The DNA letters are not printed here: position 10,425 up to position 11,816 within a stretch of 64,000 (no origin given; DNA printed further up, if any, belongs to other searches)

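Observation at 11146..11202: Perfect 25-bp tandem duplication inside a GT2 glycosyltransferase gene: possible on/off switch or assembly artefact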

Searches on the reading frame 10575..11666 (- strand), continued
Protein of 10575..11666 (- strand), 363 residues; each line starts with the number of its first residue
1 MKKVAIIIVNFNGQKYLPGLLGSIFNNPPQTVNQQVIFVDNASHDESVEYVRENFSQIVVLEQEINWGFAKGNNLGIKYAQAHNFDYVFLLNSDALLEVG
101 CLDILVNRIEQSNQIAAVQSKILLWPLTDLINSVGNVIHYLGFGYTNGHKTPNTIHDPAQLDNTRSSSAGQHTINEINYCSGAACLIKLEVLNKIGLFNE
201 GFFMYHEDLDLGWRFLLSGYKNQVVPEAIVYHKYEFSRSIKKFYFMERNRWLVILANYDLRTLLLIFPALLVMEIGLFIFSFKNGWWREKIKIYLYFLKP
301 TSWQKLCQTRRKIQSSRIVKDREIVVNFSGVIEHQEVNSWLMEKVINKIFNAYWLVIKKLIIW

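Call 44: find_encoding_contigs(protein=P0009, flank=300, max_places=1)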
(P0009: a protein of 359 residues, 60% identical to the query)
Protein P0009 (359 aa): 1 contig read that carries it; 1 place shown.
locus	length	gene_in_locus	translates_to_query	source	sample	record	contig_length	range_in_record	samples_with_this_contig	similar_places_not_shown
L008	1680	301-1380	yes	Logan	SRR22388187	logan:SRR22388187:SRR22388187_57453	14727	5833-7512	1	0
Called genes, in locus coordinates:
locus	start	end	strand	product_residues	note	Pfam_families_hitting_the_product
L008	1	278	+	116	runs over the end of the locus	PF10066:DUF2304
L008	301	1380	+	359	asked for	PF00535:Glycos_transf_2, PF13641:Glyco_tranf_2_3, PF13632:Glyco_trans_2_3 (faint)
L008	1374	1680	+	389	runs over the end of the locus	PF13439:Glyco_transf_4, PF13477:Glyco_trans_4_2 (weak), PF13579:Glyco_trans_4_4, PF20706:GT4-conflict, PF00534:Glycos_transf_1, PF13692:Glyco_trans_1_4, PF13524:Glyco_trans_1_2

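Call 45: find_encoding_contigs(protein=P0007, flank=300, max_places=1)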
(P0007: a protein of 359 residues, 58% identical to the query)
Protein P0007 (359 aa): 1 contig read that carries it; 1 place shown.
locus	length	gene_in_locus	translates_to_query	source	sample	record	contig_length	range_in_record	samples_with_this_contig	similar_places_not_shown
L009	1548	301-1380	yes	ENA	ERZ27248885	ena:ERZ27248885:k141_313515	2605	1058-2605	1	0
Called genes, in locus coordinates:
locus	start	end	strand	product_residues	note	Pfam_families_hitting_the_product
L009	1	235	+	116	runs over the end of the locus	PF10066:DUF2304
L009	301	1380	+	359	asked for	PF00535:Glycos_transf_2, PF13641:Glyco_tranf_2_3, PF10111:Glyco_tranf_2_2, PF13632:Glyco_trans_2_3 (weak)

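Call 46: find_encoding_contigs(protein=P0006, flank=300, max_places=1)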
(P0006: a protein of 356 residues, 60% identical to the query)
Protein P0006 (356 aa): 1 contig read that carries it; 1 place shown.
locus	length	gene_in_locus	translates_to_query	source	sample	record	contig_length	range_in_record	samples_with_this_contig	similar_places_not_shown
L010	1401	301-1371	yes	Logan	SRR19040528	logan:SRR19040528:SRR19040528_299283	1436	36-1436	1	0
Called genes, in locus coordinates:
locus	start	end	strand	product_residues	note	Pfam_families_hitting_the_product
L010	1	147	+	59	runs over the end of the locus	?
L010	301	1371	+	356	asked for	PF00535:Glycos_transf_2, PF13641:Glyco_tranf_2_3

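Call 50: find_encoding_contigs(protein=P0080, flank=300, max_places=1)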
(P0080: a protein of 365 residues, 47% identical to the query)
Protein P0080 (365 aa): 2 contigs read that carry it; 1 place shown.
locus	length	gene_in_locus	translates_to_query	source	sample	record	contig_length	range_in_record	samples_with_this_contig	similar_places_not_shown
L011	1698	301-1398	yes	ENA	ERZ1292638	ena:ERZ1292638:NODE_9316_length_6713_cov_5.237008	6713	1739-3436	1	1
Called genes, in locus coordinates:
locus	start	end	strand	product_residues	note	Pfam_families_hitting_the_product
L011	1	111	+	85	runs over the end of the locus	PF10066:DUF2304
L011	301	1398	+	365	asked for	PF00535:Glycos_transf_2, PF13641:Glyco_tranf_2_3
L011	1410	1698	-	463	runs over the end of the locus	PF02310:B12-binding, PF04055:Radical_SAM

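Call 51: find_encoding_contigs(protein=P0098, flank=300, max_places=1)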
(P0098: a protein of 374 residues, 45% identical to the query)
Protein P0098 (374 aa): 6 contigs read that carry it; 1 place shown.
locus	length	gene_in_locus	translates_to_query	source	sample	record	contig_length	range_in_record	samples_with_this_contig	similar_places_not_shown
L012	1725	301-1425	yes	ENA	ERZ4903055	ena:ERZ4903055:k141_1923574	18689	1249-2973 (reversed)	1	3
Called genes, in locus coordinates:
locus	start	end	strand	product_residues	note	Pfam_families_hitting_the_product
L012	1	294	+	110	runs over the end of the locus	PF10066:DUF2304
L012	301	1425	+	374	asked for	PF00535:Glycos_transf_2, PF13641:Glyco_tranf_2_3, PF13632:Glyco_trans_2_3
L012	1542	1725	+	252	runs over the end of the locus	PF02463:SMC_N (weak), PF00005:ABC_tran, PF13304:AAA_21 (faint)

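Call 52: find_encoding_contigs(protein=P0107, flank=300, max_places=1)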
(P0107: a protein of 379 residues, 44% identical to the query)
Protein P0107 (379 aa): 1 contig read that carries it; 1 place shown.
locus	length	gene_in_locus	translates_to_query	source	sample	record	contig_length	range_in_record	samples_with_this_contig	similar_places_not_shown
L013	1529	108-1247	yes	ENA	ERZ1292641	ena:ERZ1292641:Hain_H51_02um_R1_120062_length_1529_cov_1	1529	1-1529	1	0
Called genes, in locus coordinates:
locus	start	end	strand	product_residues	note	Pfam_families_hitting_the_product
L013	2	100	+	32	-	?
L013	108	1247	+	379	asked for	PF00535:Glycos_transf_2, PF13641:Glyco_tranf_2_3, PF13632:Glyco_trans_2_3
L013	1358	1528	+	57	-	?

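Call 63: find_encoding_contigs(protein=P0098, flank=10000, max_places=4)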
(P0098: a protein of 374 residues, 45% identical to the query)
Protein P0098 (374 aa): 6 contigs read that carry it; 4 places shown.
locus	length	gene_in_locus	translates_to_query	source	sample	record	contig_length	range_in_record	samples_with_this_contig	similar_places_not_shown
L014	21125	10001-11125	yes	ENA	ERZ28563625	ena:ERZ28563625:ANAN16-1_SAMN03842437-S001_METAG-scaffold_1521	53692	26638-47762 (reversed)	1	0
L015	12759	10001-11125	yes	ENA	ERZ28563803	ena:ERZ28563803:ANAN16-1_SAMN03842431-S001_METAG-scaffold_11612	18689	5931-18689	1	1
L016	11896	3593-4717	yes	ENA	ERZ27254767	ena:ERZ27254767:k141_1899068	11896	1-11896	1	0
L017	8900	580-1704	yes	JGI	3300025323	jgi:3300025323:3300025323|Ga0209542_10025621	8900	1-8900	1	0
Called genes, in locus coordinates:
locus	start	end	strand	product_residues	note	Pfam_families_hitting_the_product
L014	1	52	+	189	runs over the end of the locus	PF00293:NUDIX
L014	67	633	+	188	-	PF00293:NUDIX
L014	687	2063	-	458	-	PF13727:CoA_binding_3, PF02397:Bac_transf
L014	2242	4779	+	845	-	PF04932:Wzy_C (weak), PF21033:RMD1-3 (faint), PF13428:TPR_14 (faint), PF07719:TPR_2 (faint), PF14559:TPR_19 (faint), PF00515:TPR_1 (faint), PF13181:TPR_8 (faint)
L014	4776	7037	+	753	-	PF00082:Peptidase_S8, PF01839:FG-GAP (faint), PF13517:FG-GAP_3 (faint)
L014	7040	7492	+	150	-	PF04138:GtrA_DPMS_TM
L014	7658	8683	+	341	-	PF01073:3Beta_HSD (weak), PF01370:Epimerase, PF02719:Polysacc_synt_2 (faint), PF07993:NAD_binding_4 (faint), PF16363:GDP_Man_Dehyd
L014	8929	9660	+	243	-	PF00535:Glycos_transf_2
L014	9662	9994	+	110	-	PF10066:DUF2304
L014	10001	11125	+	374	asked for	PF00535:Glycos_transf_2, PF13641:Glyco_tranf_2_3, PF13632:Glyco_trans_2_3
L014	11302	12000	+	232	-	PF00005:ABC_tran, PF02463:SMC_N (weak), PF13304:AAA_21 (faint)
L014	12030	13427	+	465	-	PF19295:SufBD_N, PF01458:SUFBD_core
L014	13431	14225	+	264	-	PF01458:SUFBD_core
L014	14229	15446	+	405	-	PF00155:Aminotran_1_2 (weak), PF00266:Aminotran_5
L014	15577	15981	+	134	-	PF01592:NifU_N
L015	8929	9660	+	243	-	PF00535:Glycos_transf_2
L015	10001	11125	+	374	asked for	PF00535:Glycos_transf_2, PF13641:Glyco_tranf_2_3, PF13632:Glyco_trans_2_3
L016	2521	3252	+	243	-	PF00535:Glycos_transf_2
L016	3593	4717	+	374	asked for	PF00535:Glycos_transf_2, PF13641:Glyco_tranf_2_3, PF13632:Glyco_trans_2_3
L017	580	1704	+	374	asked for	PF00535:Glycos_transf_2, PF13641:Glyco_tranf_2_3, PF13632:Glyco_trans_2_3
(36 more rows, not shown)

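Call 85: find_homologous_proteins(query=P0098, max_evalue=1e-30)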
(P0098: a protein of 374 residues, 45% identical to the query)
Query P0098 (374 aa): 1895 proteins with E <= 1e-30 among 7139 candidates; the best 120 are listed.
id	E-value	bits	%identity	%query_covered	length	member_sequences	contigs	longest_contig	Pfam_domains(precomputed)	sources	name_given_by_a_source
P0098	3.9e-249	844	100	100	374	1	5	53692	PF13632.13,PF13641.13,PF00535.33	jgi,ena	-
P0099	1.3e-248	842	100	100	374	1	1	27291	PF13632.13,PF13641.13,PF00535.33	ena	-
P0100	3.2e-248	841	100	100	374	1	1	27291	PF13632.13,PF13641.13,PF00535.33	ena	-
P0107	4.2e-197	673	78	100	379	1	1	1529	PF13632.13,PF13641.13,PF00535.33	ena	-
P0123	1.4e-144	500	59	99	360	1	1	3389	PF13632.13,PF13641.13,PF00535.33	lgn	-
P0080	4.2e-132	459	57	99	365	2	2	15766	PF13641.13,PF00535.33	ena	-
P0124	9.5e-128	445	55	99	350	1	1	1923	PF13632.13,PF13641.13,PF00535.33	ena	-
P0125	2.0e-126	440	53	99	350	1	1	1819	PF13632.13,PF13506.14,PF13641.13,PF00535.33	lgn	-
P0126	2.4e-126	440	53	99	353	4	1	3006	PF13632.13,PF10111.15,PF13641.13,PF00535.33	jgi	-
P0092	1.1e-125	438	53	99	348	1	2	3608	PF13632.13,PF10111.15,PF13641.13,PF00535.33,PF13704.14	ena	-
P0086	1.5e-125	438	54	100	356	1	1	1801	PF13632.13,PF13641.13,PF00535.33,PF13704.14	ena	-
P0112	2.7e-124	433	54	99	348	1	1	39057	PF13632.13,PF13641.13,PF00535.33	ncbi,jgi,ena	ncbi:MAG: glycosyltransferase family 2 protein [Candidatus Buchananbacteria bacterium]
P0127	6.3e-124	432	54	99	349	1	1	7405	PF13632.13,PF13506.14,PF13641.13,PF00535.33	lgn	-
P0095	1.0e-123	431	52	99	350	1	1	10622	PF13632.13,PF13506.14,PF13641.13,PF00535.33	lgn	-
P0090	1.3e-123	431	53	100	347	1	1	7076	PF13632.13,PF10111.15,PF13506.14,PF13641.13,PF00535.33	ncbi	-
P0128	1.6e-123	431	54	99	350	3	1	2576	PF13632.13,PF10111.15,PF13641.13,PF00535.33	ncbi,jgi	ncbi:MAG: glycosyltransferase family 2 protein [Patescibacteria group bacterium]|jgi:GT2 family glyc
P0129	3.1e-123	430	53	99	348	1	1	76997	PF13632.13,PF13641.13,PF00535.33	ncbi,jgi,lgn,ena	ncbi:MAG: glycosyltransferase family 2 protein [Patescibacteria group bacterium]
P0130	3.6e-123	430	54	100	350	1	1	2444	PF13632.13,PF13506.14,PF13641.13,PF00535.33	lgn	-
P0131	3.9e-123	430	52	99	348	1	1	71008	PF13632.13,PF13641.13,PF00535.33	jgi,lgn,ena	-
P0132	5.1e-123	429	54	99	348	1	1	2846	PF13632.13,PF13641.13,PF00535.33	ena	-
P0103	5.4e-123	429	52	99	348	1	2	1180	PF13632.13,PF10111.15,PF13506.14,PF13641.13,PF00535.33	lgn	-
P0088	8.1e-123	429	51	100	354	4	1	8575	PF13632.13,PF10111.15,PF13641.13,PF00535.33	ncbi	-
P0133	1.5e-122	428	55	99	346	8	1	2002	PF13632.13,PF10111.15,PF13506.14,PF13641.13,PF00535.33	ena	-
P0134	5.7e-122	426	54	99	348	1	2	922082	PF13632.13,PF10111.15,PF13506.14,PF13641.13,PF00535.33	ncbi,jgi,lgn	ncbi:MAG: glycosyltransferase family 2 protein [Patescibacteria group bacterium]|jgi:hypothetical pr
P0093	6.9e-122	425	53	99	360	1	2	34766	PF13632.13,PF13506.14,PF13641.13,PF00535.33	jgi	-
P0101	8.7e-122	425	51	99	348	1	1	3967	PF13632.13,PF10111.15,PF13506.14,PF13641.13,PF00535.33,PF13704.14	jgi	jgi:GT2 family glycosyltransferase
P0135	1.1e-121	425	53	99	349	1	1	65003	PF13632.13,PF10111.15,PF13506.14,PF13641.13,PF00535.33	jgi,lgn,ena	-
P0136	1.6e-121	424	53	100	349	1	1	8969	PF13632.13,PF10111.15,PF13506.14,PF13641.13,PF00535.33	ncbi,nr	ncbi:glycosyltransferase family 2 protein [Candidatus Falkowbacteria bacterium]|nr:glycosyltransfera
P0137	1.8e-121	424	53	100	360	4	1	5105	PF13632.13,PF13641.13,PF00535.33,PF13704.14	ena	-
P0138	2.2e-121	424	52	99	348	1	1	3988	PF13632.13,PF10111.15,PF13641.13,PF00535.33,PF13704.14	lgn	-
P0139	3.5e-121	423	54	99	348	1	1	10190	PF13632.13,PF10111.15,PF13641.13,PF00535.33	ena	-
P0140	3.7e-121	423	53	99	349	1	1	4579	PF13632.13,PF10111.15,PF13506.14,PF13641.13,PF00535.33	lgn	-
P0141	5.9e-121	422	50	99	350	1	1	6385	PF13632.13,PF10111.15,PF13641.13,PF00535.33,PF13704.14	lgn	-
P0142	8.7e-121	422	54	100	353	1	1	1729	PF13632.13,PF13641.13,PF00535.33,PF13704.14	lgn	-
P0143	1.0e-120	422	54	99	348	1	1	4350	PF13632.13,PF13641.13,PF00535.33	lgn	-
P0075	1.2e-120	421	53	100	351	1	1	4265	PF13632.13,PF13506.14,PF13641.13,PF00535.33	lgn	-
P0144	1.2e-120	421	53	99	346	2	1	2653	PF13632.13,PF13641.13,PF00535.33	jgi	-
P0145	1.2e-120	421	53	99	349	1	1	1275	PF13632.13,PF13506.14,PF13641.13,PF00535.33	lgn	-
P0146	1.5e-120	421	53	100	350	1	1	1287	PF13632.13,PF13506.14,PF13641.13,PF00535.33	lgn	-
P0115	1.9e-120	421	53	99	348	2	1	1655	PF13632.13,PF13641.13,PF00535.33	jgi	-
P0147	3.5e-120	420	53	99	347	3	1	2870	PF13632.13,PF10111.15,PF13641.13,PF00535.33,PF13704.14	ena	-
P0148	4.7e-120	419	50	99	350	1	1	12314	PF13632.13,PF10111.15,PF13641.13,PF00535.33,PF13704.14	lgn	-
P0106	9.7e-120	418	50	100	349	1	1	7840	PF13632.13,PF10111.15,PF13506.14,PF13641.13,PF00535.33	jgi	-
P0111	1.4e-119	418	50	99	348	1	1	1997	PF13632.13,PF13641.13,PF00535.33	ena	-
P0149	2.3e-119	417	54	99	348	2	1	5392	PF13632.13,PF13641.13,PF00535.33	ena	-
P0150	3.5e-119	417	53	100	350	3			PF13632.13,PF13506.14,PF13641.13,PF00535.33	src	-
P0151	1.1e-118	415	52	100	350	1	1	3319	PF13632.13,PF13506.14,PF13641.13,PF00535.33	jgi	jgi:hypothetical protein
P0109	1.2e-118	415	50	100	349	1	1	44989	PF13632.13,PF10111.15,PF13506.14,PF13641.13,PF00535.33,PF13704.14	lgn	-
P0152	1.3e-118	415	50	100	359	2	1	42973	PF13632.13,PF10111.15,PF13641.13,PF00535.33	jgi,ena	-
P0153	3.1e-118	413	52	99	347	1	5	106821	PF13632.13,PF13641.13,PF00535.33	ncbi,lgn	-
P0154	3.7e-118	413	51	99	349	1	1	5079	PF13632.13,PF13641.13,PF00535.33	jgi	-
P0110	8.5e-118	412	54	100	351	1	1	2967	PF13632.13,PF13641.13,PF00535.33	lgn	-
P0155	1.4e-117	411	53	100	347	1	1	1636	PF13632.13,PF10111.15,PF13641.13,PF00535.33,PF13704.14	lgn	-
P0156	3.1e-117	410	52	100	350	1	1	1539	PF13632.13,PF13506.14,PF13641.13,PF00535.33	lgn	-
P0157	3.8e-117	410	51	100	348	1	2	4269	PF13632.13,PF13506.14,PF13641.13,PF00535.33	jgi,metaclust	metaclust:\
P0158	4.1e-117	410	50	99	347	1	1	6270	PF13632.13,PF13641.13,PF00535.33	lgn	-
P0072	5.3e-117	409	51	99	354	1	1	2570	PF13632.13,PF13506.14,PF13641.13,PF00535.33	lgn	-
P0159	6.1e-117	409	50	99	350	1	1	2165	PF13632.13,PF13641.13,PF00535.33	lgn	-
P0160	7.9e-117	409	49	99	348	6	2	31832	PF13632.13,PF10111.15,PF13641.13,PF00535.33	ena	-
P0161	8.8e-117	409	50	99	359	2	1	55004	PF13632.13,PF13641.13,PF00535.33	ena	-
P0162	9.6e-117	409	50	99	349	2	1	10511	PF13632.13,PF10111.15,PF13506.14,PF13641.13,PF00535.33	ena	-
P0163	1.5e-116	408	50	99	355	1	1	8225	PF13632.13,PF10111.15,PF13506.14,PF13641.13,PF00535.33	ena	-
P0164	2.4e-116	407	49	100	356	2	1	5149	PF13632.13,PF10111.15,PF13506.14,PF13641.13,PF00535.33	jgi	-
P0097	2.7e-116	407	50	99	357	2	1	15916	PF13632.13,PF10111.15,PF13506.14,PF13641.13,PF00535.33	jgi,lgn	jgi:GT2 family glycosyltransferase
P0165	3.2e-116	407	49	99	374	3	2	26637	PF13632.13,PF10111.15,PF13641.13,PF00535.33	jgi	jgi:GT2 family glycosyltransferase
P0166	3.9e-116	407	53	99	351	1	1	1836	PF13632.13,PF13641.13,PF00535.33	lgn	-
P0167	4.3e-116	406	51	99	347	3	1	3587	PF13632.13,PF13641.13,PF00535.33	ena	-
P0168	8.7e-116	405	47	100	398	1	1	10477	PF13632.13,PF13641.13,PF00535.33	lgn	-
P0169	1.8e-115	404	51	99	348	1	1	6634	PF13632.13,PF10111.15,PF13506.14,PF13641.13,PF00535.33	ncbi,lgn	-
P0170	2.2e-115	404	50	99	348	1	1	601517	PF13632.13,PF13641.13,PF00535.33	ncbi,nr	ncbi:MAG: glycosyltransferase family 2 protein [Candidatus Buchananbacteria bacterium]|nr:glycosyltr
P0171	2.5e-115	404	50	100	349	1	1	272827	PF13632.13,PF13506.14,PF13641.13,PF00535.33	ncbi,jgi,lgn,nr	ncbi:MAG: glycosyltransferase family 2 protein [Patescibacteria group bacterium]|jgi:GT2 family glyc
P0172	1.9e-114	401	50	99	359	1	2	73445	PF13632.13,PF10111.15,PF13506.14,PF13641.13,PF00535.33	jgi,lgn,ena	-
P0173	2.1e-114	401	51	100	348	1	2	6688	PF13632.13,PF10111.15,PF13641.13,PF00535.33,PF13704.14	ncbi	-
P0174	2.5e-114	401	48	99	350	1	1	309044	PF13632.13,PF13641.13,PF00535.33,PF13704.14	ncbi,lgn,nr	ncbi:MAG: glycosyltransferase family 2 protein [Patescibacteria group bacterium]|nr:glycosyltransfer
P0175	4.3e-114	400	51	98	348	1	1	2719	PF13632.13,PF13641.13,PF00535.33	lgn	-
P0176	5.9e-114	399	51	100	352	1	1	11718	PF13632.13,PF13641.13,PF00535.33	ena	-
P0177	7.9e-114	399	48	99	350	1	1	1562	PF13632.13,PF10111.15,PF13641.13,PF00535.33,PF13704.14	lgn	-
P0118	1.1e-113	398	49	100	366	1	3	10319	PF13632.13,PF13641.13,PF00535.33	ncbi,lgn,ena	ncbi:MAG: glycosyltransferase family 2 protein [Patescibacteria group bacterium]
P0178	1.5e-113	398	51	98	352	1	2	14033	PF13632.13,PF10111.15,PF13641.13,PF00535.33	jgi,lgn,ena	-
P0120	2.4e-113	397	50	99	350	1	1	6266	PF13632.13,PF10111.15,PF13641.13,PF00535.33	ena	-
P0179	4.6e-113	396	50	99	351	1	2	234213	PF13632.13,PF10111.15,PF13506.14,PF13641.13,PF00535.33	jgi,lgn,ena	-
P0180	6.4e-113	396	48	98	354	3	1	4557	PF13632.13,PF10111.15,PF13506.14,PF13641.13,PF00535.33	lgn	-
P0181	7.1e-113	396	48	100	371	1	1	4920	PF13632.13,PF13641.13,PF00535.33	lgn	-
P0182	7.1e-113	396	51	99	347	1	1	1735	PF13632.13,PF10111.15,PF13506.14,PF13641.13,PF00535.33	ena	-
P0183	7.6e-113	396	50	100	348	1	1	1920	PF13632.13,PF13641.13,PF00535.33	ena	-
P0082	1.1e-112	395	51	99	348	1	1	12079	PF13632.13,PF13641.13,PF00535.33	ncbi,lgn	-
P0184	1.2e-112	395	52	99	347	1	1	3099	PF13632.13,PF10111.15,PF13506.14,PF13641.13,PF00535.33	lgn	-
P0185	1.2e-112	395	51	99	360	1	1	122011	PF13632.13,PF13641.13,PF00535.33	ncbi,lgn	-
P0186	4.0e-112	393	52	99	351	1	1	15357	PF13632.13,PF13641.13,PF00535.33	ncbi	-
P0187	8.9e-112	392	48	99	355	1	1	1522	PF13632.13,PF13641.13,PF00535.33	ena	-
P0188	2.0e-111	391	50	99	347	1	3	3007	PF13632.13,PF10111.15,PF13641.13,PF00535.33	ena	-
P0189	2.8e-111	391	48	100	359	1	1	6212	PF13632.13,PF13641.13,PF00535.33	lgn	-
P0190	4.3e-111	390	49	99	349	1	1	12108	PF13632.13,PF10111.15,PF13506.14,PF13641.13,PF00535.33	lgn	-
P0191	5.4e-111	390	48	99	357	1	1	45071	PF13632.13,PF13641.13,PF00535.33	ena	-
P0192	9.5e-111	389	51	99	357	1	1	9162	PF13632.13,PF13641.13,PF00535.33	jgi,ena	-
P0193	1.4e-110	388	48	100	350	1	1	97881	PF13632.13,PF13641.13,PF00535.33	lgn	-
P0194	2.4e-110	387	48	100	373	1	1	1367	PF13632.13,PF10111.15,PF13641.13,PF00535.33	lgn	-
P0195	2.7e-110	387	49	100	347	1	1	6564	PF13632.13,PF10111.15,PF13641.13,PF00535.33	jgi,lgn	jgi:GT2 family glycosyltransferase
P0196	3.1e-110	387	50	99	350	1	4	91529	PF13632.13,PF10111.15,PF13641.13,PF00535.33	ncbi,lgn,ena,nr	ncbi:MAG: hypothetical protein CMI53_03210 [Parcubacteria group bacterium]|nr:hypothetical protein [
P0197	4.1e-110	387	49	100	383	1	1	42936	PF13632.13,PF13641.13,PF00535.33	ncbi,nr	ncbi:MAG: glycosyltransferase family 2 protein [bacterium]|nr:glycosyltransferase family 2 protein [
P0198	7.1e-110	386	46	100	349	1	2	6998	PF13632.13,PF10111.15,PF13641.13,PF00535.33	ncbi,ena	-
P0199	1.2e-109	385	48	100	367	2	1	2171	PF13632.13,PF13641.13,PF00535.33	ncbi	-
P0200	4.6e-109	383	47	97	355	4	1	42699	PF13632.13,PF13506.14,PF13641.13,PF00535.33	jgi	jgi:GT2 family glycosyltransferase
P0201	5.2e-109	383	48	99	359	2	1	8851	PF13632.13,PF13641.13,PF00535.33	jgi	-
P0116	6.9e-109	383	48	99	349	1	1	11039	PF13632.13,PF13641.13,PF00535.33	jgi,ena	-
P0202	9.1e-109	382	48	100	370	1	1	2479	PF13632.13,PF13641.13,PF00535.33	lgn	-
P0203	2.0e-108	381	47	99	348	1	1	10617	PF13632.13,PF10111.15,PF13506.14,PF13641.13,PF00535.33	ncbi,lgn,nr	ncbi:MAG: glycosyltransferase family 2 protein [Candidatus Buchananbacteria bacterium]|nr:glycosyltr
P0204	2.9e-108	381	50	99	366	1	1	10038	PF13632.13,PF13641.13,PF00535.33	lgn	-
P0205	3.2e-108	380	48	99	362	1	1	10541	PF13632.13,PF13506.14,PF13641.13,PF00535.33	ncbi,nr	ncbi:MAG: glycosyltransferase family 2 protein [Candidatus Sumerlaeia bacterium]|nr:glycosyltransfer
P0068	3.5e-108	380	46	99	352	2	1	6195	PF13632.13,PF10111.15,PF13641.13,PF00535.33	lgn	-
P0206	4.4e-108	380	48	99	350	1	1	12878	PF13632.13,PF10111.15,PF13641.13,PF00535.33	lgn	-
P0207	4.8e-108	380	47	100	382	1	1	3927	PF13632.13,PF13641.13,PF00535.33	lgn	-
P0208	2.4e-107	378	49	99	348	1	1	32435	PF13632.13,PF13506.14,PF13641.13,PF00535.33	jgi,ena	-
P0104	3.5e-107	377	49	99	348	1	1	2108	PF13632.13,PF10111.15,PF13641.13,PF00535.33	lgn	-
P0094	4.3e-107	377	49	99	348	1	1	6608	PF13632.13,PF13641.13,PF00535.33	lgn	-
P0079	5.6e-107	376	47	99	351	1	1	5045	PF13632.13,PF13641.13,PF00535.33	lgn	-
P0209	5.6e-107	376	48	99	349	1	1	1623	PF13632.13,PF10111.15,PF13641.13,PF00535.33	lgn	-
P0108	7.5e-107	376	50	99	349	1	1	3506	PF13632.13,PF10111.15,PF13641.13,PF00535.33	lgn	-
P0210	1.3e-106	375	48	98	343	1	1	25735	PF13632.13,PF13641.13,PF00535.33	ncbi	-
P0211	3.4e-106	374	47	99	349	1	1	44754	PF13632.13,PF13506.14,PF13641.13,PF00535.33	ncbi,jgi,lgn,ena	ncbi:MAG: glycosyltransferase family 2 protein [Candidatus Buchananbacteria bacterium]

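Call 94: search_protein_representatives(protein=window:10575-11666:-)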
Query: 363 residues. Proteins with E-value up to 0.001 (for the whole library): 62991; up to 1e-10: 23357; up to 1e-30: 801. The best 150 are listed.
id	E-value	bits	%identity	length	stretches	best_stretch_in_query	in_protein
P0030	4.4e-123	427.1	57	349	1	1-363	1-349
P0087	3.2e-100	351.9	60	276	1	1-290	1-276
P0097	2.0e-98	346.0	49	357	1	2-363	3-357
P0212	1.4e-96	339.9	49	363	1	3-359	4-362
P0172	2.5e-89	316.1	43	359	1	3-363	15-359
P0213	7.0e-87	308.0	32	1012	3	57-339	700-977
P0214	2.4e-86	306.2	41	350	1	2-363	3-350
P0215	3.7e-85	302.3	44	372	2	47-363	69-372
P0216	9.2e-84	297.7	45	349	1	3-363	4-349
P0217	3.7e-82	292.5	46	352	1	2-363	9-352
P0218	8.8e-81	287.9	44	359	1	3-363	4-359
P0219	9.1e-81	287.9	41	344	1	4-361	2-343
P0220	2.3e-80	286.6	40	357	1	3-361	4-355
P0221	5.3e-80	285.4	44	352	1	2-363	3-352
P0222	6.7e-80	285.0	43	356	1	3-363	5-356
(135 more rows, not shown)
